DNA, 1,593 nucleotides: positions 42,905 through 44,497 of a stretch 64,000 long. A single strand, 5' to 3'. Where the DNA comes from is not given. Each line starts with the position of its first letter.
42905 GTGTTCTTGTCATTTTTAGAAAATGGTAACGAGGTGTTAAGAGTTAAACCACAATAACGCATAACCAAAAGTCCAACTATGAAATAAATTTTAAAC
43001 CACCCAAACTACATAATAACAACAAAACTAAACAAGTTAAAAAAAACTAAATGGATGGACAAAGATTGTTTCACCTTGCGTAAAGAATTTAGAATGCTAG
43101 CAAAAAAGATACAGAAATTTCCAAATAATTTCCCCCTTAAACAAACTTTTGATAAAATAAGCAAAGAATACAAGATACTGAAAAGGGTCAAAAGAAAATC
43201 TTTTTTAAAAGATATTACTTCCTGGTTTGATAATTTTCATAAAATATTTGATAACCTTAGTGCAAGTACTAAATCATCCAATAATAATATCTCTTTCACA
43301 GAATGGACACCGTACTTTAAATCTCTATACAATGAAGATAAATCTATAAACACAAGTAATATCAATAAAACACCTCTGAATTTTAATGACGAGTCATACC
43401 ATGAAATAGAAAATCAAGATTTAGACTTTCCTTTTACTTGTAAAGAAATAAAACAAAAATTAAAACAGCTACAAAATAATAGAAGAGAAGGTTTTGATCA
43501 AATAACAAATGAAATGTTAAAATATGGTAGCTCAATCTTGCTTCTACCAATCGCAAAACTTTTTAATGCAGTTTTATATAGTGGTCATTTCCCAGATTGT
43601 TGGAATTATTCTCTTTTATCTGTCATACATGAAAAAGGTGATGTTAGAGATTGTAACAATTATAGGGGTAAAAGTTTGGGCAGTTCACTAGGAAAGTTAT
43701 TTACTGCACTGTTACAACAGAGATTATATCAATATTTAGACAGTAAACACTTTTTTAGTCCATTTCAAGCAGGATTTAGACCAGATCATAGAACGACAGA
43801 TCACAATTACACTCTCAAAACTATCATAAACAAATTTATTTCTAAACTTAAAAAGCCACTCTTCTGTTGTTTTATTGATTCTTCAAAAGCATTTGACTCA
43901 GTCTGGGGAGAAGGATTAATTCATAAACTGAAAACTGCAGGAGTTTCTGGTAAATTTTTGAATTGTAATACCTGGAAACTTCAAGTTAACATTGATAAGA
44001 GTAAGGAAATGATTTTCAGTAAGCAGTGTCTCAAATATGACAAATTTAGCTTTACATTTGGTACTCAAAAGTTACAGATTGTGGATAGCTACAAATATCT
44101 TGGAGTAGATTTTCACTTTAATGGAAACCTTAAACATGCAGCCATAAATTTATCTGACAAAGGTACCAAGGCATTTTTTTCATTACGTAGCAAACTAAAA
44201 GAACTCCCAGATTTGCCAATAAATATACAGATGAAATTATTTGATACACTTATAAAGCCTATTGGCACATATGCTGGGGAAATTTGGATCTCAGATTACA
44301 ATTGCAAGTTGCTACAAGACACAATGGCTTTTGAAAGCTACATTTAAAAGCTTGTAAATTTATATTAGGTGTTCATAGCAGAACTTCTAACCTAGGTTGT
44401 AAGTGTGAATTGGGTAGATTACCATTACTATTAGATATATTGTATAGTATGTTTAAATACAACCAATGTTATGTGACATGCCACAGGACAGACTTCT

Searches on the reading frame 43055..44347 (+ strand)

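Call 78: search_protein_families(library=pfam, proteins=[window:43055-44347:+], max_evalue=0.001)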
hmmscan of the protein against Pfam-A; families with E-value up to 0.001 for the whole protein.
window:43055-44347:+ (430 aa): 1 family
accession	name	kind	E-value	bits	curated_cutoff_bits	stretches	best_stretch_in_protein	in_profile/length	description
PF00078.32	RVT_1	-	7.2e-12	45.9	29.6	1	195-305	5-100/205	Reverse transcriptase (RNA-dependent DNA polymerase)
